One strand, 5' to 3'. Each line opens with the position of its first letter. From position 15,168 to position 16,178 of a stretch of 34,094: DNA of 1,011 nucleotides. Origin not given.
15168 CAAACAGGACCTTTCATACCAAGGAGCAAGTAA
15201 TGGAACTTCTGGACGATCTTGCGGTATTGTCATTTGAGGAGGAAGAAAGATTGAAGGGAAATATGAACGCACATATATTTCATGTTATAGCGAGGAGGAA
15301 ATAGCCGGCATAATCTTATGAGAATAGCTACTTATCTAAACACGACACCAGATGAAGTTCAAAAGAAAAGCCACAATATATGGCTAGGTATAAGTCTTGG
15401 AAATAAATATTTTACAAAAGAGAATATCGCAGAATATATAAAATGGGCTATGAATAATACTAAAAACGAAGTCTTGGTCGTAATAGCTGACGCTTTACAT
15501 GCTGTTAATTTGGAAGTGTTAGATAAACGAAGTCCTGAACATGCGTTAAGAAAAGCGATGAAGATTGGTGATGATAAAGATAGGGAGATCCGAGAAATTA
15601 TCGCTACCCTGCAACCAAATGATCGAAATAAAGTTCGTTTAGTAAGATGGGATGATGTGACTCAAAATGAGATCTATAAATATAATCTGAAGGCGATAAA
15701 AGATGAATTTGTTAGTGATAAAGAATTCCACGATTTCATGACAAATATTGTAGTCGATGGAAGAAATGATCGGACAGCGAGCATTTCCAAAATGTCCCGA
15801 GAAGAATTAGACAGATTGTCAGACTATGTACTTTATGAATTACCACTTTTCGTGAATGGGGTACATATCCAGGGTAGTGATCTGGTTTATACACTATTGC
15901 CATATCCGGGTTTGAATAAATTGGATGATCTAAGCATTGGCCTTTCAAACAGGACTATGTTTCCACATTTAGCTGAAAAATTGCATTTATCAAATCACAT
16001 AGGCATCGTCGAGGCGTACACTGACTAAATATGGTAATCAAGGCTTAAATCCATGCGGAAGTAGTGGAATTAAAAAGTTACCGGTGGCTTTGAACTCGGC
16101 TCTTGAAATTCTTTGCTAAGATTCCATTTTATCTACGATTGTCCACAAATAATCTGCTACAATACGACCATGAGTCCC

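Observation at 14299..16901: Cyclodipeptide synthase bracketed by two SET-domain proteins and a SAM methyltransferase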

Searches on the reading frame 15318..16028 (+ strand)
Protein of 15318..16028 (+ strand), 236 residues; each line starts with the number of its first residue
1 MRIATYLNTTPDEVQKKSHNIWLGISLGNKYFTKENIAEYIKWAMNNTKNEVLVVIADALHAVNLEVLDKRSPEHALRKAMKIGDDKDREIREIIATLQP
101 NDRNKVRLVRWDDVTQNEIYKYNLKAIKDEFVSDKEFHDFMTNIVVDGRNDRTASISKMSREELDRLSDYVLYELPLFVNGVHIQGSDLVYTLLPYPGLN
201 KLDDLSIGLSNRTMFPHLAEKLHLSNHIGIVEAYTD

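Call 3: search_protein_families(library=pfam, proteins=[window:15318-16028:+], max_evalue=0.01)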
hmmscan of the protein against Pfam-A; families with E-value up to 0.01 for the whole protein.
window:15318-16028:+ (236 aa): 1 family
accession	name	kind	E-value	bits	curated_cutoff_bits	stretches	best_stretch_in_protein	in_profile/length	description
PF16715.11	CDPS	-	2.1e-22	80.4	27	1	13-186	12-182/220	Cyclodipeptide synthase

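Call 4: search_protein_families(library=ncbifam, proteins=[window:15318-16028:+], max_evalue=0.01)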
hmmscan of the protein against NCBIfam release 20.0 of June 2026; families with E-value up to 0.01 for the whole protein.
window:15318-16028:+ (236 aa): 2 families
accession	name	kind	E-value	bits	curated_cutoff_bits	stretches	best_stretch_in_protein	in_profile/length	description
TIGR04539.1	tRNA_cyclodipep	subfamily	3.1e-28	98.8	45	1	14-188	14-184/220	tRNA-dependent cyclodipeptide synthase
NF052540.1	CydityrSynMycb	equivalog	7.1e-11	42.2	300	1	15-184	16-182/223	cyclodityrosine synthase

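Call 10: find_homologous_proteins(query=window:15318-16028:+, max_evalue=0.001)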
Query window:15318-16028:+ (236 aa): 70 proteins with E <= 0.001 among 631 candidates.
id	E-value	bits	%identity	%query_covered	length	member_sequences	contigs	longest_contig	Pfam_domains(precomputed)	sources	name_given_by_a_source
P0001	1.6e-152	523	100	100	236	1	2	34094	PF16715.12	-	-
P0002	2.0e-123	428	82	100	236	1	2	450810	PF16715.12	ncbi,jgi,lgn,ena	ncbi:MAG: tRNA-dependent cyclodipeptide synthase [Candidatus Paceibacterota bacterium]|jgi:tRNA-depe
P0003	6.9e-119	413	79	100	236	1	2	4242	PF16715.12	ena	-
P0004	6.9e-98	345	65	100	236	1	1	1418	PF16715.12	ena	-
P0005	1.7e-96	340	63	100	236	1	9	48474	PF16715.12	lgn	-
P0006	5.7e-96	338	64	100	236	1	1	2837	PF16715.12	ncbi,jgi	jgi:tRNA-dependent cyclodipeptide synthase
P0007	1.2e-95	337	65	100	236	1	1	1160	PF16715.12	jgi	jgi:tRNA-dependent cyclodipeptide synthase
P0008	9.8e-95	334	63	100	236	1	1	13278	PF16715.12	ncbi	-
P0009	1.8e-94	333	62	100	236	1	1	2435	PF16715.12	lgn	-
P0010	2.1e-91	323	62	99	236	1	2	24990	PF16715.12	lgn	-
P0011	2.2e-91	323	61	100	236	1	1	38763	PF16715.12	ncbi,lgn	-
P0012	2.7e-90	320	61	100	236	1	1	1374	PF16715.12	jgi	jgi:tRNA-dependent cyclodipeptide synthase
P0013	1.2e-89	318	62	100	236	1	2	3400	PF16715.12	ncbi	-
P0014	1.2e-89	318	60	100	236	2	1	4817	PF16715.12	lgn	-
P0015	2.1e-89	317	62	100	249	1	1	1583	PF16715.12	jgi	jgi:tRNA-dependent cyclodipeptide synthase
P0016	2.0e-88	314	59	100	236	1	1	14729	PF16715.12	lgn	-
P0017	9.7e-88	311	59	100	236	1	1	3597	PF16715.12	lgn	-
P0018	2.2e-86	307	58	100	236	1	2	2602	PF16715.12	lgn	-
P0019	3.6e-86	306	59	100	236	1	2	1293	PF16715.12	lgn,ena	-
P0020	5.5e-86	306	60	100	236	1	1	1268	PF16715.12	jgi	-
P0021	1.1e-85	305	59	100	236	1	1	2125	PF16715.12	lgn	-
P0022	1.1e-83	298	57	100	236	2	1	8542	PF16715.12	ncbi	-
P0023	1.4e-81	291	57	100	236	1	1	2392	PF16715.12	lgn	-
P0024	1.3e-80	288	55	100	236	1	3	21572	PF16715.12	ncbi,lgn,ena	-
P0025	1.9e-79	284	56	100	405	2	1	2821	PF10688.15,PF16715.12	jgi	jgi:tRNA-dependent cyclodipeptide synthase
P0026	7.6e-78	279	54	100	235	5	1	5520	PF16715.12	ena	-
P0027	3.6e-77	277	57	97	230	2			PF16715.12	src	-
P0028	7.5e-77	276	54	100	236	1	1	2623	PF16715.12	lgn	-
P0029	1.8e-76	275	54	100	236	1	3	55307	PF16715.12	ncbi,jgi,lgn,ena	-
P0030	4.0e-76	273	53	100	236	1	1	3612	PF16715.12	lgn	-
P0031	4.3e-76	273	52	100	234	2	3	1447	PF16715.12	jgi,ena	-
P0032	4.5e-76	273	54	100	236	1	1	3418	PF16715.12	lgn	-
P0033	1.4e-75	272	54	100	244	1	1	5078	PF16715.12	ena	-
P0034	3.0e-75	271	53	100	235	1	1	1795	PF16715.12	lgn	-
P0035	7.9e-74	266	53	100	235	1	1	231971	PF16715.12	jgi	jgi:tRNA-dependent cyclodipeptide synthase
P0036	3.7e-72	261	54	100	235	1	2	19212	PF16715.12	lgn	-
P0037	1.9e-69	252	51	100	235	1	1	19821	PF16715.12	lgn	-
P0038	2.7e-69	251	49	100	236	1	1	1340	PF16715.12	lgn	-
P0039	4.5e-68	247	49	99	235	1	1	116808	PF16715.12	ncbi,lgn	ncbi:MAG: hypothetical protein AMXMBFR44_4510 [Candidatus Campbellbacteria bacterium]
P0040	4.1e-67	244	45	100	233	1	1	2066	PF16715.12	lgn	-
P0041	7.2e-65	237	48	98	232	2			PF16715.12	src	-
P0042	7.8e-65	237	45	100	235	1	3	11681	PF16715.12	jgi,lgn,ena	-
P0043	5.1e-64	234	50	100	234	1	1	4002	PF16715.12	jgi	-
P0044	9.1e-63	230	58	79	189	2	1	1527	PF16715.12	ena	-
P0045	1.4e-59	219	47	100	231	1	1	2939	PF16715.12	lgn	-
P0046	2.6e-57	212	42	100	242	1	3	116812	PF16715.12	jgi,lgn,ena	-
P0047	6.3e-57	211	45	100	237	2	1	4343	PF16715.12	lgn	-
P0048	6.6e-56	207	42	100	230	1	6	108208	PF16715.12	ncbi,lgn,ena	ncbi:MAG: tRNA-dependent cyclodipeptide synthase [Nanoarchaeota archaeon]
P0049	1.5e-54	203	42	100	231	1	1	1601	PF16715.12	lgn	-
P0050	5.4e-54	201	43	100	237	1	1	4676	PF16715.12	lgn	-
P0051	7.7e-53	197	41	100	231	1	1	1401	PF16715.12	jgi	jgi:tRNA-dependent cyclodipeptide synthase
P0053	7.1e-52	194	42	100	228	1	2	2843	PF16715.12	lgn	-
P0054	1.3e-50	190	43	100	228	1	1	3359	PF16715.12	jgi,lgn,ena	-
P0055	5.2e-50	188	39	100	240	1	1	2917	PF16715.12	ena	-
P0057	6.1e-49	185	39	99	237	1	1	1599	PF16715.12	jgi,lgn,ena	-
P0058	2.4e-46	176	38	99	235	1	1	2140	PF16715.12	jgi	jgi:tRNA-dependent cyclodipeptide synthase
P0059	1.8e-45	173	39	100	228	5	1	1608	PF16715.12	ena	-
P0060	2.8e-44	169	39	100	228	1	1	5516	PF16715.12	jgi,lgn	-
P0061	3.4e-44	169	43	89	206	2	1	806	PF16715.12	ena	-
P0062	2.8e-43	166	39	100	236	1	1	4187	PF16715.12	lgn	-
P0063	3.9e-42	162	37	100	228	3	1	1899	PF16715.12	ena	-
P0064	3.1e-40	156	43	74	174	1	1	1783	PF16715.12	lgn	-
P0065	9.9e-39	151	36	100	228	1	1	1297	PF16715.12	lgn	-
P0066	1.6e-38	150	37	95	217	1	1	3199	PF16715.12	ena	-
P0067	7.3e-38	148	36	99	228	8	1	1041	PF16715.12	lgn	-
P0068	2.0e-34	137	35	94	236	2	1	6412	PF16715.12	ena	-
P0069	2.5e-32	130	52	52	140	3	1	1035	PF16715.12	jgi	-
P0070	1.6e-24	105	43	50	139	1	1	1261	PF16715.12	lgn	-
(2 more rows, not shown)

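Call 12: find_encoding_contigs(protein=P0002, flank=6000, max_places=3)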
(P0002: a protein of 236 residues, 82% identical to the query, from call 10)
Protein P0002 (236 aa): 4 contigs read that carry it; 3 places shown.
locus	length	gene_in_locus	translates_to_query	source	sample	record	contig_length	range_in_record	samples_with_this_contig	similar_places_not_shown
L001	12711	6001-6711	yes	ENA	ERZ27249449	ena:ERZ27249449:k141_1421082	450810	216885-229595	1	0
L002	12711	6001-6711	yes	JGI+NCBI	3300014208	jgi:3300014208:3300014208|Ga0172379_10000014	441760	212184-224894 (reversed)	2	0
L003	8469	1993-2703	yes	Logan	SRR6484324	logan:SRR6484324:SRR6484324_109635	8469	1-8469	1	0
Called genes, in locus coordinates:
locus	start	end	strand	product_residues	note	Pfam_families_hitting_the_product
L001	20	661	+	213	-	-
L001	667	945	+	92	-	-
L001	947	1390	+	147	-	-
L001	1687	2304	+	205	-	-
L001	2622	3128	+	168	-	PF00293:NUDIX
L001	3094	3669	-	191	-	-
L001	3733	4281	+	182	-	PF06042:NTP_transf_6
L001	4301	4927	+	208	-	PF00702:Hydrolase, PF12710:HAD (weak), PF13419:HAD_2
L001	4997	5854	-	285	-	-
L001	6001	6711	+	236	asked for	PF16715:CDPS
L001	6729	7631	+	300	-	PF03724:META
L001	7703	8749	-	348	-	-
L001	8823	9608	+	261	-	PF08713:DNA_alkylation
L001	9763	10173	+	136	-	PF00903:Glyoxalase, PF22677:Ble-like_N (weak)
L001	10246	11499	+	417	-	PF00270:DEAD, PF04851:ResIII, PF00271:Helicase_C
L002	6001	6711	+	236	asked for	PF16715:CDPS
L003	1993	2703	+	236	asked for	PF16715:CDPS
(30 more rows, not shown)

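Call 13: find_encoding_contigs(protein=P0005, flank=6000, max_places=3)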
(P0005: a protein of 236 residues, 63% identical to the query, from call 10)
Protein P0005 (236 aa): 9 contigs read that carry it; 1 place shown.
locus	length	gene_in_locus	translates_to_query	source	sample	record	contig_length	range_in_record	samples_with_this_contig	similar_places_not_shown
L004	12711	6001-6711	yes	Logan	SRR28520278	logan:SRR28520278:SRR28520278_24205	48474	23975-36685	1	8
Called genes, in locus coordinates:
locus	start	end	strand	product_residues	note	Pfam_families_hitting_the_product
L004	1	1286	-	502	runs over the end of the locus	PF00239:Resolvase, PF07508:Recombinase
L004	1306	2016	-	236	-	PF23343:REP_ORF2-G2P, PF20199:RepSA (faint)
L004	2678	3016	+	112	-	-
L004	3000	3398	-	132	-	-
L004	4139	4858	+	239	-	-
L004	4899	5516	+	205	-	-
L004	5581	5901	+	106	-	-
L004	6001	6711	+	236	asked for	PF16715:CDPS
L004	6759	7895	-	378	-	-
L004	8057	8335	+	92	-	-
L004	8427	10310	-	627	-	-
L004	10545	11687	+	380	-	-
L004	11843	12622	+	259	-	-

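Call 14: find_encoding_contigs(protein=P0011, flank=5000, max_places=2)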
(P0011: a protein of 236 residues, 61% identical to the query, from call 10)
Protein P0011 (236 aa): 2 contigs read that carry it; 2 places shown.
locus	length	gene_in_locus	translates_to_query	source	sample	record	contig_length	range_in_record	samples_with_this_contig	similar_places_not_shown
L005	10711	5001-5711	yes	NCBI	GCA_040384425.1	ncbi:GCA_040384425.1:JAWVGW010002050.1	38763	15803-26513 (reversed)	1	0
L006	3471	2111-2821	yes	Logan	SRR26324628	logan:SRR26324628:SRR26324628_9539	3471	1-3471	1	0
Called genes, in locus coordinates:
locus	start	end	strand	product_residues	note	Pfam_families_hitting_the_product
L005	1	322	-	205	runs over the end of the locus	-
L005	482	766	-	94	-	-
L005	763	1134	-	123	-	-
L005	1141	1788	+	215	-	PF01810:LysE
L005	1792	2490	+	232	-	PF00069:Pkinase (weak), PF01163:RIO1, PF06293:Kdo (faint)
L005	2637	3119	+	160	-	PF00583:Acetyltransf_1, PF13508:Acetyltransf_7 (weak)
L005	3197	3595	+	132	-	-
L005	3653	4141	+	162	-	PF01841:Transglut_core (weak)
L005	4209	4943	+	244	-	-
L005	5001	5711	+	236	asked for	PF16715:CDPS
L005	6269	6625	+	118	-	-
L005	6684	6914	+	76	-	-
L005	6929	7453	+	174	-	PF02600:DsbB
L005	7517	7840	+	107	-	-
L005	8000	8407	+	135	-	-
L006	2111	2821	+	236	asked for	PF16715:CDPS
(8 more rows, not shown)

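Call 15: find_encoding_contigs(protein=P0008, flank=5000, max_places=2)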
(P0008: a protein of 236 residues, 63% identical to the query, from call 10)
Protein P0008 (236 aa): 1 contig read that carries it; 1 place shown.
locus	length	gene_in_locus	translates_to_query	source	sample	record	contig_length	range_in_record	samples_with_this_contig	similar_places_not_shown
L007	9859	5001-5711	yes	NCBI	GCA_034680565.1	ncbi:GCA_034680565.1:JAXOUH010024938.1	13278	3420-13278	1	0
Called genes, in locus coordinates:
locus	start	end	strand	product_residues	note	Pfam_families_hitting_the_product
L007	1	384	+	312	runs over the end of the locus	PF13672:PP2C_2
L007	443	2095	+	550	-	PF13489:Methyltransf_23 (weak), PF01209:Ubie_methyltran, PF03848:TehB (weak), PF08241:Methyltransf_11, PF08242:Methyltransf_12, PF13649:Methyltransf_25, PF13847:Methyltransf_31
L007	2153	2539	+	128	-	PF22769:DCD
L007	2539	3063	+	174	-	PF04229:GrpB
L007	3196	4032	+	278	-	PF05175:MTS, PF08003:Methyltransf_9 (faint), PF13489:Methyltransf_23, PF13847:Methyltransf_31, PF08241:Methyltransf_11, PF08242:Methyltransf_12, PF13649:Methyltransf_25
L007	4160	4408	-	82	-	-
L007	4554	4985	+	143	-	PF00583:Acetyltransf_1, PF13673:Acetyltransf_10 (weak), PF13508:Acetyltransf_7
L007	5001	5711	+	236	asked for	PF16715:CDPS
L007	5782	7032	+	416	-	PF01225:Mur_ligase, PF08245:Mur_ligase_M, PF02875:Mur_ligase_C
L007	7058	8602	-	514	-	PF01381:HTH_3, PF13560:HTH_31, PF00275:EPSP_synthase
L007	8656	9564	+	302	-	PF01565:FAD_binding_4, PF02873:MurB_C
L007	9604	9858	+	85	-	?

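Call 16: find_encoding_contigs(protein=P0010, flank=5000, max_places=2)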
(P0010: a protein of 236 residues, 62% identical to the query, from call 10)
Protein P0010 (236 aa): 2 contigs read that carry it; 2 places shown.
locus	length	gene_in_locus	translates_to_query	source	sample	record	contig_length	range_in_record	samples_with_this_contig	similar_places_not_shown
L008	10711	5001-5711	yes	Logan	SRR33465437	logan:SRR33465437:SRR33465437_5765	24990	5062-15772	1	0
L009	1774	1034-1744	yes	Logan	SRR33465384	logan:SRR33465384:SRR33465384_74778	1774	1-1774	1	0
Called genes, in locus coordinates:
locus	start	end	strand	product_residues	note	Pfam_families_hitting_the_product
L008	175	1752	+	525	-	-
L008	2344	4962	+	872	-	-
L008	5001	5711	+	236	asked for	PF16715:CDPS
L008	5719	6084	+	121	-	-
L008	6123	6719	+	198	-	-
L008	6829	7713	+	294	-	PF00383:dCMP_cyt_deam_1 (weak)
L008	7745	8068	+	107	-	-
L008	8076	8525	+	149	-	PF00293:NUDIX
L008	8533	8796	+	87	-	PF13376:OmdA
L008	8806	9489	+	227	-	-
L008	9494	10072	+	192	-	PF03848:TehB, PF13489:Methyltransf_23 (weak), PF13847:Methyltransf_31 (weak), PF08241:Methyltransf_11, PF08242:Methyltransf_12, PF13649:Methyltransf_25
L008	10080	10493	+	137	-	PF01243:PNPOx_N (weak)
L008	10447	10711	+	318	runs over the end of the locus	PF06983:3-dmu-9_3-mt, PF00903:Glyoxalase (faint), PF06983:3-dmu-9_3-mt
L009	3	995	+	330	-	?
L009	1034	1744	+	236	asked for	PF16715:CDPS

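Call 18: search_solved_structures(query=A1, max_evalue=0.01, show_alignments=3)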
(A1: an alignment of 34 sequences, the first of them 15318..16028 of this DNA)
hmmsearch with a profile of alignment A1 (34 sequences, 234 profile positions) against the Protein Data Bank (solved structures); distinct sequences matched with E-value up to 0.01: 20.
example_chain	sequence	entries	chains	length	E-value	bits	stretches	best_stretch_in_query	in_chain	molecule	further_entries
7qay_A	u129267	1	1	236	1.3e-48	168.5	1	1-220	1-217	Cyclodipeptide synthase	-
7qat_A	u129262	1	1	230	1.3e-48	168.5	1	1-220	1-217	Cyclodipeptide synthase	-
7qaq_A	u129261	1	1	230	1.8e-48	168.1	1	1-220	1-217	Cyclodipeptide synthase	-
7qb8_A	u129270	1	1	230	2.5e-48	167.6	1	1-220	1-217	Cyclodipeptide synthase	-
7qaw_A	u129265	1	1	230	2.7e-48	167.5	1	1-220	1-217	Cyclodipeptide synthase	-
7qax_A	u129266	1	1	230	2.3e-47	164.5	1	1-220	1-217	Cyclodipeptide synthase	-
7qau_A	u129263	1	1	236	3.9e-47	163.7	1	1-220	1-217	Cyclodipeptide synthase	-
9gun_A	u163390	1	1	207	6.1e-20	74.7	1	22-197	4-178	Cyclodipeptide synthase from Porphyromonas gingivalis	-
31ee_A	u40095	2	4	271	1.3e-17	67.1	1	44-196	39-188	Cyclodipeptide synthase (FoCDPS) | Cyclodipeptide synthase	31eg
6ztu_A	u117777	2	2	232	1.2e-14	57.4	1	11-183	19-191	Cyclodipeptide synthase, BtCDPS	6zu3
7azu_A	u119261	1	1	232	3.1e-14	56.1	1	11-183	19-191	Cyclodipeptide synthase, BtCDPS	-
6ez3_A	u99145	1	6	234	4.1e-12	49.1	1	6-218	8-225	Cyclo(L-leucyl-L-leucyl) synthase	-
3oqv_A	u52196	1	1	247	3.6e-11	46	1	14-178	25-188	AlbC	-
9j61_A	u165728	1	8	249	4.2e-11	45.8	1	10-177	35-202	Cyclodipeptide synthase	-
4q24_A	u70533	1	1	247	3.4e-10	42.8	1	14-178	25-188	Cyclo(L-leucyl-L-phenylalanyl) synthase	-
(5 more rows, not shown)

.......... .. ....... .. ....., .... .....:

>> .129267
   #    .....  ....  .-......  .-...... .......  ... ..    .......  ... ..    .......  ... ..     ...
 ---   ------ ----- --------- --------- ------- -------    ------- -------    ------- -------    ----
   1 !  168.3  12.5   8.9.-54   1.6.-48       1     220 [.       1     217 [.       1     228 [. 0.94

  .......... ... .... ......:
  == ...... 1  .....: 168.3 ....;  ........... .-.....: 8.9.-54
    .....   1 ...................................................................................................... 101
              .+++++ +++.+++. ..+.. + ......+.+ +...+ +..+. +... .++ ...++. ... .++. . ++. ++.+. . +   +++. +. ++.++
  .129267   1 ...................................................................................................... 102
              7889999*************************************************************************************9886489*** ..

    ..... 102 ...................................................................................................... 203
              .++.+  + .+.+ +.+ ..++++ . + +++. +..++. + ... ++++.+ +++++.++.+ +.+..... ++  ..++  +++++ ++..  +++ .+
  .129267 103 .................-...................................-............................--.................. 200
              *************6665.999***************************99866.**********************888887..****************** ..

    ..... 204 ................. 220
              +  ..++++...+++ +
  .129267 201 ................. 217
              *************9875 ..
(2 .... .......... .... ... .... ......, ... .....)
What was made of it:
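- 15318..16028 (+): tRNA-dependent cyclodipeptide synthase, XYP subfamily, ParcuCDPS-like clade, with a hydrophobic P1 pocket. The family profile matches ParcuCDPS crystal structures over the full length, E 1e-48 (call 18).
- On Cyclodipeptide synthase (PF16715 / TIGR04539): The fold is inferred from the full-length sequence match to crystal structures 7QB8 and 7QAY (call 18).
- The family profile matches ParcuCDPS structures 7QB8, 7QAY and others over the full length, E 1e-48 (call 18).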

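Call 19: find_related_loci(query=A1, collection=genome_contigs, flank=8000)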
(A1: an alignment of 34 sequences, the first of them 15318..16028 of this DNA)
Query A1 (236 aa) in genome_contigs; peptide patterns used: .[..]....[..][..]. (x = any residue, [..] = any of these).
85 stretches matched a pattern; 38 encode a relative of the query (tblastn E <= 1e-3); 38 distinct loci.
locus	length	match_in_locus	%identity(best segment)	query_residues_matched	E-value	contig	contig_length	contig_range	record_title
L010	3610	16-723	74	1-236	4e-121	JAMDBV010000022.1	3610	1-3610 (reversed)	MAG: Patescibacteria group bacterium isolate FK_Sedi_B_Bin.203 NODE_112530_length_3610_cov_3.6437, whole genome shotgun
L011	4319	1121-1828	63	1-236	5e-103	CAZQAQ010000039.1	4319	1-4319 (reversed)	MAG TPA_asm: uncultured Candidatus Saccharibacteria bacterium isolate SRP278252_co1_120 genome assembly, contig: NODE_41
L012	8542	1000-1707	57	1-236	3e-91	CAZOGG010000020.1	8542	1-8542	MAG TPA_asm: uncultured Candidatus Saccharibacteria bacterium isolate SRP286056_co3_452 genome assembly, contig: NODE_10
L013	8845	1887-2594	55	1-236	8e-88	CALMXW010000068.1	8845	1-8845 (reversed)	MAG TPA_asm: uncultured bacterium isolate SRR6158310_bin.79_CONCOCT_v1.1_MAG genome assembly, contig: ERZ1749613.1267, w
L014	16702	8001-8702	49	1-236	2e-78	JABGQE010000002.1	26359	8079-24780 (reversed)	MAG: bacterium isolate co234_bin49 NODE_3586_length_26359_cov_304.136063, whole genome shotgun sequence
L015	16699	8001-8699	49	1-234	1e-74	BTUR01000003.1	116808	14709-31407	MAG: Candidatus Campbellbacteria bacterium AMX-MBFR-44 DNA, sequence03, whole genome shotgun sequence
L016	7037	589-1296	48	1-236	1e-72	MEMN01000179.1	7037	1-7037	MAG: Alphaproteobacteria bacterium RIFCSPHIGHO2_12_FULL_66_14 rifcsphigho2_12_scaffold_57781, whole genome shotgun seque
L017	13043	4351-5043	45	1-236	8e-64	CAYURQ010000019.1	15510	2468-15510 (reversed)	MAG TPA_asm: Candidatus Woesearchaeota archaeon isolate SRP141376_co3_436 genome assembly, contig: NODE_10400_length_155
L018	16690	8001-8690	42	1-236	7e-63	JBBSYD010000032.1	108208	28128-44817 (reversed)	MAG: Nanoarchaeota archaeon isolate H43-bin227_1 H43_bin227_1_000000000032, whole genome shotgun sequence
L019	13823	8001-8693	44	1-236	8e-62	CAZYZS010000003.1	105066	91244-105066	MAG TPA_asm: Candidatus Woesearchaeota archaeon isolate binchicken_co234_229 genome assembly, contig: NODE_30_length_105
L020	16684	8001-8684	43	1-233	1e-61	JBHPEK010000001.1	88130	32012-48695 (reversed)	Patescibacteria group bacterium isolate SAG AM-311-F06 NODE_1_length_88130_cov_32.720772, whole genome shotgun sequence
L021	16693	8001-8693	42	1-236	1e-60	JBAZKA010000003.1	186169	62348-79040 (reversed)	MAG: Patescibacteria group bacterium isolate SO_2017_LW4_132 scaffold_248_c1_LW137-91_2017, whole genome shotgun sequenc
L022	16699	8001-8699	41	1-235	2e-60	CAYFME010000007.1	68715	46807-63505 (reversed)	MAG TPA_asm: uncultured Gammaproteobacteria bacterium isolate ERP019367_co1_56 genome assembly, contig: NODE_491_length_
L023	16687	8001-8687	43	3-236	5e-58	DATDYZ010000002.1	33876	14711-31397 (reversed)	MAG TPA_asm: Candidatus Andersenbacteria bacterium isolate SMAG_U8178 k141_310054, whole genome shotgun sequence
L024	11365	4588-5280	42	1-236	1e-57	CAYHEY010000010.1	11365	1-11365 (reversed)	MAG TPA_asm: Candidatus Woesearchaeota archaeon isolate ERP119705_co12_128 genome assembly, contig: NODE_6897_length_113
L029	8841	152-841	40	1-236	8e-53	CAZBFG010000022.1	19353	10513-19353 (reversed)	MAG TPA_asm: uncultured Bdellovibrionales bacterium isolate ERP113451_co1_34 genome assembly, contig: NODE_3285_length_1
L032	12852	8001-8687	39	1-236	1e-49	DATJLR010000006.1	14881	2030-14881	MAG TPA_asm: Candidatus Paceibacterota bacterium isolate SMAG_U14814 k141_2720250, whole genome shotgun sequence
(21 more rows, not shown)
